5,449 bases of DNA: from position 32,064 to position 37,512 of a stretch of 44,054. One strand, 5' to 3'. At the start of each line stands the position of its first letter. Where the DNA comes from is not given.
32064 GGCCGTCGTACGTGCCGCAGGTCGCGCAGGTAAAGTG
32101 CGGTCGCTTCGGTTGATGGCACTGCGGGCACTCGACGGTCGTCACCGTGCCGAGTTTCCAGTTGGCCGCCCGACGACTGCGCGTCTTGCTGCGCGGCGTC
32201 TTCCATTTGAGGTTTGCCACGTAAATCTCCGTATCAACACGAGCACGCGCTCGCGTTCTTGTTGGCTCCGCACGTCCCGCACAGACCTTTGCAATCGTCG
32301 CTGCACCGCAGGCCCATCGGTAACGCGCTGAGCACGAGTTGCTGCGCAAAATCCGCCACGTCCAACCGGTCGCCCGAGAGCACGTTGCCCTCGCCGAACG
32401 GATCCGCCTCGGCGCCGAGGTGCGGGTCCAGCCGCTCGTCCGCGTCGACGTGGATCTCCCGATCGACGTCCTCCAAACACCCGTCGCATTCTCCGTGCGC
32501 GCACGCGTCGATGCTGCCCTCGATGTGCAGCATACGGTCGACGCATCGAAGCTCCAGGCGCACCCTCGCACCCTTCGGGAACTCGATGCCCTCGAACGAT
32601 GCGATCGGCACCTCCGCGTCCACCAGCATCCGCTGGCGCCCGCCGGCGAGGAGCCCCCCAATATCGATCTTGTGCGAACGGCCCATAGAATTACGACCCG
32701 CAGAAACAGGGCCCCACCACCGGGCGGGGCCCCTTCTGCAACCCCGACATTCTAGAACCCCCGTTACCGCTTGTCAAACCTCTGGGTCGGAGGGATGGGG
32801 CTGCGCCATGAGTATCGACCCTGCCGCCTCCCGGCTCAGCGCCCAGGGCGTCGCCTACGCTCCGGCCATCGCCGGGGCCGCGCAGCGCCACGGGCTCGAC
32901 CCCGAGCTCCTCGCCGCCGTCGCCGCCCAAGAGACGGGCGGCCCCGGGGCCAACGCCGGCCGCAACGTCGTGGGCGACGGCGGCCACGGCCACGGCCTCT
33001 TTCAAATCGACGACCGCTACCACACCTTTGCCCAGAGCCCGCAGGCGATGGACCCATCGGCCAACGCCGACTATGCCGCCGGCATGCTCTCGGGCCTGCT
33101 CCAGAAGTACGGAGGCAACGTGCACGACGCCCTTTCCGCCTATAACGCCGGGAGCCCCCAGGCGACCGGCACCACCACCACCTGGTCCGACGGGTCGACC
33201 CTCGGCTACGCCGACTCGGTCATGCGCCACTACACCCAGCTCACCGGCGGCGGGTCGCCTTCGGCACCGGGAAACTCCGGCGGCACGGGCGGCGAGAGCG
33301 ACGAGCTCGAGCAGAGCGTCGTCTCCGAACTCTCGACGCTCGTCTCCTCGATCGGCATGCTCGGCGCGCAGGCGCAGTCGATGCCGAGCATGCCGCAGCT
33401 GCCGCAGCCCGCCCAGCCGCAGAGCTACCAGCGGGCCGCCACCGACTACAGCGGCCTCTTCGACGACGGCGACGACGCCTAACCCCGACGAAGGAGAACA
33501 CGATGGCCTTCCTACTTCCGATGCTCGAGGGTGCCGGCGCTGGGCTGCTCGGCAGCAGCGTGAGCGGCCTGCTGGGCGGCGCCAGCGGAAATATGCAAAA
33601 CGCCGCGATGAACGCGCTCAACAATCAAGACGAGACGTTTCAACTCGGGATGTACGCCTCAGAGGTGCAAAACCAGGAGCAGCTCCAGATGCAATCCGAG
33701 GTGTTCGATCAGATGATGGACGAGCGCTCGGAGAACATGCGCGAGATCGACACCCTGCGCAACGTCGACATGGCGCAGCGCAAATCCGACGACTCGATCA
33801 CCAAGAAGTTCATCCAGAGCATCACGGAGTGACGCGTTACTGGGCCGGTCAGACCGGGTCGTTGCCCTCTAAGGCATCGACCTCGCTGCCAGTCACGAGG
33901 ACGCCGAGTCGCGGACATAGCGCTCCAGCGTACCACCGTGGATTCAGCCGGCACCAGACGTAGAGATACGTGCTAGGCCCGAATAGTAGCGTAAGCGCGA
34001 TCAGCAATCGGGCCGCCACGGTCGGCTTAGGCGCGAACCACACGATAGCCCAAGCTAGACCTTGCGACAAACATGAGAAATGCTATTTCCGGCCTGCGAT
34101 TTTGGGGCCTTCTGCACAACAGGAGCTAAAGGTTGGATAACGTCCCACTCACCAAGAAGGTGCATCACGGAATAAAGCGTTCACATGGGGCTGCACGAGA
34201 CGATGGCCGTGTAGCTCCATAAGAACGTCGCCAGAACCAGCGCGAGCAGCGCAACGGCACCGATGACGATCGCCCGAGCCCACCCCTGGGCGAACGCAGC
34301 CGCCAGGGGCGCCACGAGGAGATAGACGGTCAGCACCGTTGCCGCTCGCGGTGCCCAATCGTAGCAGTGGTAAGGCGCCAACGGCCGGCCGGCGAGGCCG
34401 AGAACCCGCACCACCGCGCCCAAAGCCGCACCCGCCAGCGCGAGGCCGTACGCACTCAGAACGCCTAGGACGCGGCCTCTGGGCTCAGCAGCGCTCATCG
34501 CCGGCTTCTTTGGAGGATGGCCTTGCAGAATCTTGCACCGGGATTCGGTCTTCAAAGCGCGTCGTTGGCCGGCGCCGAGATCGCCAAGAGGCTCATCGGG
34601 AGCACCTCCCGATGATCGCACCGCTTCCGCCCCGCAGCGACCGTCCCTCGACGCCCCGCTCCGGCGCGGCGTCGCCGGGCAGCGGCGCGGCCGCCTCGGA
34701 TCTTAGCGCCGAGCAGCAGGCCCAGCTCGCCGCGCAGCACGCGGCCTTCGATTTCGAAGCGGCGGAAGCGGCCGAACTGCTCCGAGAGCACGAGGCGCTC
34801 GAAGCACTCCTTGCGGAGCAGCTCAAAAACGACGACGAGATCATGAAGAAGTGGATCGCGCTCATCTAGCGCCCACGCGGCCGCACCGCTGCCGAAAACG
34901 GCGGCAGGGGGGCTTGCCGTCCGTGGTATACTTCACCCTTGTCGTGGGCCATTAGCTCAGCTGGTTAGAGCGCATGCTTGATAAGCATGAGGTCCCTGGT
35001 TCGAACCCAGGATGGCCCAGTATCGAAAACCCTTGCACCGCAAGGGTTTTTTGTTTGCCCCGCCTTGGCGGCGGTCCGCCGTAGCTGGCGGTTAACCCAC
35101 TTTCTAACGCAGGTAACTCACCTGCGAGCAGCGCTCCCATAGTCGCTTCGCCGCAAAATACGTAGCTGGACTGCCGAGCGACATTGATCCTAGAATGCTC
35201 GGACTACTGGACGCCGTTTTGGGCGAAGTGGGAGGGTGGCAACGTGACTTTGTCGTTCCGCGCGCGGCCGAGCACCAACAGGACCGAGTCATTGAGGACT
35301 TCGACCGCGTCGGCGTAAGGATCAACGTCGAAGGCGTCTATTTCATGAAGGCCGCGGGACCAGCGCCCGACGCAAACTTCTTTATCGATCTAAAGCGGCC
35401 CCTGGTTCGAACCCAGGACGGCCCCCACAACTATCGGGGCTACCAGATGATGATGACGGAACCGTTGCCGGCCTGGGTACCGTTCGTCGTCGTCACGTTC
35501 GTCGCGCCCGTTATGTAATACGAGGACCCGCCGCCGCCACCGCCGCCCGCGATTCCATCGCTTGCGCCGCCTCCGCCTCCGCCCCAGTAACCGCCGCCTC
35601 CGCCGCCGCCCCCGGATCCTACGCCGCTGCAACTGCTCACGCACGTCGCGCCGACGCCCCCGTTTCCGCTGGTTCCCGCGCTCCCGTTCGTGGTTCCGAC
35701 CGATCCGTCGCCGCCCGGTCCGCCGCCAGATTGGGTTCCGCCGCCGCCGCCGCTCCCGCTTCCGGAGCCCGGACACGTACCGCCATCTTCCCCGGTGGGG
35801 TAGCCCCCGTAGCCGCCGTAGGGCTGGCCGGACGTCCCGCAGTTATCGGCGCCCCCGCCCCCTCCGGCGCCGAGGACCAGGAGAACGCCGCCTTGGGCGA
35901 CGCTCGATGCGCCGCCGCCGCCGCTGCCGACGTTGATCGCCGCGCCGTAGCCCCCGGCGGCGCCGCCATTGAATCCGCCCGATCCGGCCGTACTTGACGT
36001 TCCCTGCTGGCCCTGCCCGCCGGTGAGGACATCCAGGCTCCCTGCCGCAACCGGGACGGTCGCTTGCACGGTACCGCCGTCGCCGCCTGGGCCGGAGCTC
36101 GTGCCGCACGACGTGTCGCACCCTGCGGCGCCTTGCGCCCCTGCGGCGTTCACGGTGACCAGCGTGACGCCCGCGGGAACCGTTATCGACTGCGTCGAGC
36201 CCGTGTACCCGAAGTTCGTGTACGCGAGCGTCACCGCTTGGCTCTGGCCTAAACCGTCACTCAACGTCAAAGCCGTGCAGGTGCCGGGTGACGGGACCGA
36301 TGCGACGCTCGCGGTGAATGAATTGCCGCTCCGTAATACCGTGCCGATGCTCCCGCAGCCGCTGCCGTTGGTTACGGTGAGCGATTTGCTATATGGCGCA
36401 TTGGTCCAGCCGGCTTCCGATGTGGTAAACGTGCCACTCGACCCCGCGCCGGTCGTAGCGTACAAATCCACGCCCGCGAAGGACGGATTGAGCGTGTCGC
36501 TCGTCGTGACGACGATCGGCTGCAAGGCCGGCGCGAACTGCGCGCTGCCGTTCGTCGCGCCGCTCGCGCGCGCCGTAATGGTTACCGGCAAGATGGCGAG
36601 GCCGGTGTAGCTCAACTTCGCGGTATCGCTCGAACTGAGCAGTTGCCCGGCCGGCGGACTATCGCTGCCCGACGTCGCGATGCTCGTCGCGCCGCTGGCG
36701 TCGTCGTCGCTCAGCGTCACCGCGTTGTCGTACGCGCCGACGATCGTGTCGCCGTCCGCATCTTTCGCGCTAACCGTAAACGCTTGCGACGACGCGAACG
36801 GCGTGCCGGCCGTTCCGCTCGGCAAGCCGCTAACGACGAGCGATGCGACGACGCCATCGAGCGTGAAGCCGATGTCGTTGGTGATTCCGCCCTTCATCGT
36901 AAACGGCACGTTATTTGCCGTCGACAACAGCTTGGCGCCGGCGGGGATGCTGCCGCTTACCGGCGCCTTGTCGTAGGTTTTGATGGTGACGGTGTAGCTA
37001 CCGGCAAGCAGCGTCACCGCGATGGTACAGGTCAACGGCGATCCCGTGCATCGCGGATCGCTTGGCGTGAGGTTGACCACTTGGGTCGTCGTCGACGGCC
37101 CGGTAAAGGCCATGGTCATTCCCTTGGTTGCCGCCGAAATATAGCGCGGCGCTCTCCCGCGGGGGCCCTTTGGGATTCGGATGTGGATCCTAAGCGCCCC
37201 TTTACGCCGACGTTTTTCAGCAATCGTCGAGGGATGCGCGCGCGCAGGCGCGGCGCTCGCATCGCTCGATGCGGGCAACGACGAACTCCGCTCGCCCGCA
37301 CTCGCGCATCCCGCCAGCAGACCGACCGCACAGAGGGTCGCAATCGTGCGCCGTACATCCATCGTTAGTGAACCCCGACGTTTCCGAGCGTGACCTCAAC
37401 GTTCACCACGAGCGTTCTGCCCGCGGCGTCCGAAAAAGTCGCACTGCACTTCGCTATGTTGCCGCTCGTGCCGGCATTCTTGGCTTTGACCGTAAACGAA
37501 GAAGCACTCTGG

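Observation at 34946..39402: tRNA-Ile(GAU) with its 3' 42 nt duplicated 4.4 kb downstream, bracketing a decayed integrative islet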

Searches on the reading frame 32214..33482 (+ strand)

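Call 6: search_protein_families(library=pfam, proteins=[window:32214-33482:+], max_evalue=0.01)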
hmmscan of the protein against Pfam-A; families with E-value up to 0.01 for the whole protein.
window:32214-33482:+ (422 aa): 2 families
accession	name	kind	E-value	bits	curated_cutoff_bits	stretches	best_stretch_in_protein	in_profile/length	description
PF01464.25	SLT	-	9.2e-10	38.6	21.3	1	219-314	3-98/117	Transglycosylase SLT domain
PF18896.5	SLT_3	-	0.00022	22.1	27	1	231-289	15-75/89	Lysozyme like domain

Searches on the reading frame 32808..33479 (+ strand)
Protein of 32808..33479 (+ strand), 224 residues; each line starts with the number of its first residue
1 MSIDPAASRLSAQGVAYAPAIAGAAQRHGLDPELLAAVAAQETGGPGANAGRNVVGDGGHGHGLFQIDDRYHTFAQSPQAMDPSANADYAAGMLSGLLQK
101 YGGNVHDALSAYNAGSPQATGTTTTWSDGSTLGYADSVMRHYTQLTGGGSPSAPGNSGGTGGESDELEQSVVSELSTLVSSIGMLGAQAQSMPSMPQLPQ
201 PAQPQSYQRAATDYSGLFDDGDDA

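Call 14: find_related_loci(query=window:32808-33479:+, collection=genome_contigs, flank=10000)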
Query window:32808-33479:+ (224 aa) in genome_contigs; peptide patterns used: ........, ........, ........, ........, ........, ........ (x = any residue, [..] = any of these).
576 stretches matched a pattern; 213 encode a relative of the query (tblastn E <= 1e-3); the best 80 are kept; 80 distinct loci.
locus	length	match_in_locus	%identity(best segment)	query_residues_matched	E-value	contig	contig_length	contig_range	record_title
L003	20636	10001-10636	65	1-223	8e-90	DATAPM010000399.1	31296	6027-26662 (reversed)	MAG TPA_asm: Candidatus Baltobacteraceae bacterium isolate SMAG_U5441 k141_3257279, whole genome shotgun sequence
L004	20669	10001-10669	64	1-223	5e-89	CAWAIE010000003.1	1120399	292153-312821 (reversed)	MAG: Candidatus Eremiobacteraeota bacterium isolate MFD02671.bin.1.97 genome assembly, contig: contig_19966, whole genom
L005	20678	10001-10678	66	1-222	6e-86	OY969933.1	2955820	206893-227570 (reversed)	MAG: Candidatus Eremiobacteraeota bacterium isolate MFD05502.bin.c.2 genome assembly, chromosome: 1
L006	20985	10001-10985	64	1-223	9e-86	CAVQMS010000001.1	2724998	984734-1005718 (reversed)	MAG: Candidatus Eremiobacteraeota bacterium isolate MFD00125.bin.1.38 genome assembly, contig: contig_4713, whole genome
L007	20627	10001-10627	64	1-218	2e-85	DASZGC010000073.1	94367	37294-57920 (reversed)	MAG TPA_asm: Candidatus Cybelea sp. isolate SMAG_U6538 k141_5474848, whole genome shotgun sequence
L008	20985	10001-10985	63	1-222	4e-84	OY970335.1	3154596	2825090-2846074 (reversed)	MAG: Candidatus Eremiobacteraeota bacterium isolate MFD10064.bin.c.2 genome assembly, chromosome: 1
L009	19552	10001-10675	59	1-223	3e-83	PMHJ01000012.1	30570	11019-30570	MAG: Vulcanimicrobiota bacterium isolate palsa_1517 73.20120600_P3M.20_contig_4869, whole genome shotgun sequence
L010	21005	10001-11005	63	1-223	3e-83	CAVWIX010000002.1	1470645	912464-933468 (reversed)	MAG: Candidatus Eremiobacteraeota bacterium isolate MFD05502.bin.1.147 genome assembly, contig: contig_22916, whole geno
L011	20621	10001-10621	65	1-218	7e-83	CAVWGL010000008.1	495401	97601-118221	MAG: Candidatus Eremiobacteraeota bacterium isolate MFD01248.bin.1.94 genome assembly, contig: contig_27633, whole genom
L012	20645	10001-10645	62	1-223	7e-83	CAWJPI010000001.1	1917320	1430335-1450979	MAG: Candidatus Eremiobacteraeota bacterium isolate MFD04463.bin.2.207 genome assembly, contig: contig_13468, whole geno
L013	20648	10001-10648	63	1-223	1e-82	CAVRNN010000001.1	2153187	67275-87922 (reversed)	MAG: Candidatus Eremiobacteraeota bacterium isolate MFD01248.bin.1.77 genome assembly, contig: contig_128, whole genome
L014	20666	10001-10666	60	1-223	2e-82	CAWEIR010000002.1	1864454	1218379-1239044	MAG: Candidatus Eremiobacteraeota bacterium isolate MFD06092.bin.1.70 genome assembly, contig: contig_8390, whole genome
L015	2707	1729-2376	62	1-220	7e-84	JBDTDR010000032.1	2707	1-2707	MAG: Candidatus Tumulicola sp. isolate cluster2_bin.184 k127_5478097, whole genome shotgun sequence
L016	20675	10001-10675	70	1-222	1e-81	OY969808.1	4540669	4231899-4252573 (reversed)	MAG: Candidatus Eremiobacteraeota bacterium isolate MFD04463.bin.c.1 genome assembly, chromosome: 1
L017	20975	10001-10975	59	1-223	2e-81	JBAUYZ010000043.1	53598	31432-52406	MAG: Candidatus Cybelea sp. isolate MFD09279_ilm_asm_bin4 k127_80082, whole genome shotgun sequence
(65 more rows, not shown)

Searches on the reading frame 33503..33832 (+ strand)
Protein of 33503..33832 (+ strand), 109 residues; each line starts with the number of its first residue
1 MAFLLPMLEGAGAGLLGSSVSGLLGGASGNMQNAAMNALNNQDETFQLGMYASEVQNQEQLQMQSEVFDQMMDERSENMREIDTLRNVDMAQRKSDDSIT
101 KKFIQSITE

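Call 6: search_protein_families(library=pfam, proteins=[window:33503-33832:+], max_evalue=0.01)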
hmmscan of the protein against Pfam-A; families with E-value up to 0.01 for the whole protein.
window:33503-33832:+ (109 aa): 0 families

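Call 11: find_encoding_contigs(protein=window:33503-33832:+, flank=10000, max_places=10)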
Protein window:33503-33832:+ (109 aa): 2 contigs read that carry it; 2 places shown.
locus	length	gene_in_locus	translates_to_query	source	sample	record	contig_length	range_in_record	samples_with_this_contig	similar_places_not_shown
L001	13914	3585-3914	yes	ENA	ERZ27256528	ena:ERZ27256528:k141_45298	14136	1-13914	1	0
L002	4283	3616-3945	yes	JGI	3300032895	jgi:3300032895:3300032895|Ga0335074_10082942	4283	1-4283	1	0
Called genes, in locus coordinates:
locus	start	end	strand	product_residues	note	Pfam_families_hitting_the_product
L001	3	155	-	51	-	?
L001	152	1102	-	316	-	PF00698:Acyl_transf_1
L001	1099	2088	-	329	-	PF00108:Thiolase_N (weak), PF08545:ACP_syn_III, PF08541:ACP_syn_III_C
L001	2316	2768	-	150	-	PF02620:YceD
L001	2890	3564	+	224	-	PF01464:SLT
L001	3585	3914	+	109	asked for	-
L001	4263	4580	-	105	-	-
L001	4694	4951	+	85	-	-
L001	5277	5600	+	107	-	-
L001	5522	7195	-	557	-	-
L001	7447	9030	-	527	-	-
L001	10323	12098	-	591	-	PF00884:Sulfatase, PF01663:Phosphodiest (faint), PF16347:SGSH_C (faint)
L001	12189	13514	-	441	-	-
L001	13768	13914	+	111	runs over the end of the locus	-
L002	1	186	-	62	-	?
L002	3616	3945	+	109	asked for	-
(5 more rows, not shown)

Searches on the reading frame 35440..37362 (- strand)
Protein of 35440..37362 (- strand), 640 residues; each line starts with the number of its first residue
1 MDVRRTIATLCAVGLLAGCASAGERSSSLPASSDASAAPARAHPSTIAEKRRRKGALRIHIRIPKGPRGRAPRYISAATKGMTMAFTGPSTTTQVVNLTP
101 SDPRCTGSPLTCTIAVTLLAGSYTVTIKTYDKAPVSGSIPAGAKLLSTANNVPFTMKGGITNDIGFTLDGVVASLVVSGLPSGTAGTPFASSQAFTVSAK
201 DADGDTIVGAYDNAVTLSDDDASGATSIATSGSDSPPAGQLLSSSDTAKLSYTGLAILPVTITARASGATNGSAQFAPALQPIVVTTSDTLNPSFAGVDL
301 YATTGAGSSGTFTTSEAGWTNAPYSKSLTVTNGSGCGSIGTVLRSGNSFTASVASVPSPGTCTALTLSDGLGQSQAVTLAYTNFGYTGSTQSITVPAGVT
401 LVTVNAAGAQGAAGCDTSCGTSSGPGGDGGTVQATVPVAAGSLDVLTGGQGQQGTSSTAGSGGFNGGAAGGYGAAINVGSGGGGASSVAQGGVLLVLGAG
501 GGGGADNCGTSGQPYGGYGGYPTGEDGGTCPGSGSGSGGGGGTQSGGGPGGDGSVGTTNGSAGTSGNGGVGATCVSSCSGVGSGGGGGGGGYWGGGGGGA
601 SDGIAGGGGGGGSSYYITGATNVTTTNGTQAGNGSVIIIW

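Call 6: search_protein_families(library=pfam, proteins=[window:35440-37362:-], max_evalue=0.01)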
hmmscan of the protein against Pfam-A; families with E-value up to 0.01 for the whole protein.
window:35440-37362:- (640 aa): 0 families

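Call 12: find_encoding_contigs(protein=window:35440-37362:-, flank=10000, max_places=10)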
Protein window:35440-37362:- (640 aa): no gene with exactly this product is on record in the collection.
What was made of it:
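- Tried and rejected: Not on record (call 12).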

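Call 30: find_related_loci(query=window:35440-37362:-, collection=viral_contigs, flank=10000)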
Query window:35440-37362:- (640 aa) in viral_contigs; peptide patterns used: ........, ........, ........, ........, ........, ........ (x = any residue, [..] = any of these).
6 stretches matched a pattern, but none encodes a relative of the query by tblastn (E <= 1e-3).
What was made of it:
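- Tried and rejected: The scan with the 640-aa cargo protein gave none (call 30).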

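Call 52: search_protein_families(library=pfam, max_evalue=1, proteins=[window:35440-37362:-])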
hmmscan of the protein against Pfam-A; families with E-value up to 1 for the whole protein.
window:35440-37362:- (640 aa): 1 family
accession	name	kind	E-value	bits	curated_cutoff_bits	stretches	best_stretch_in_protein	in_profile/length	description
PF13541.12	ChlI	-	0.12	12.8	27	1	93-134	44-83/121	Subunit ChlI of Mg-chelatase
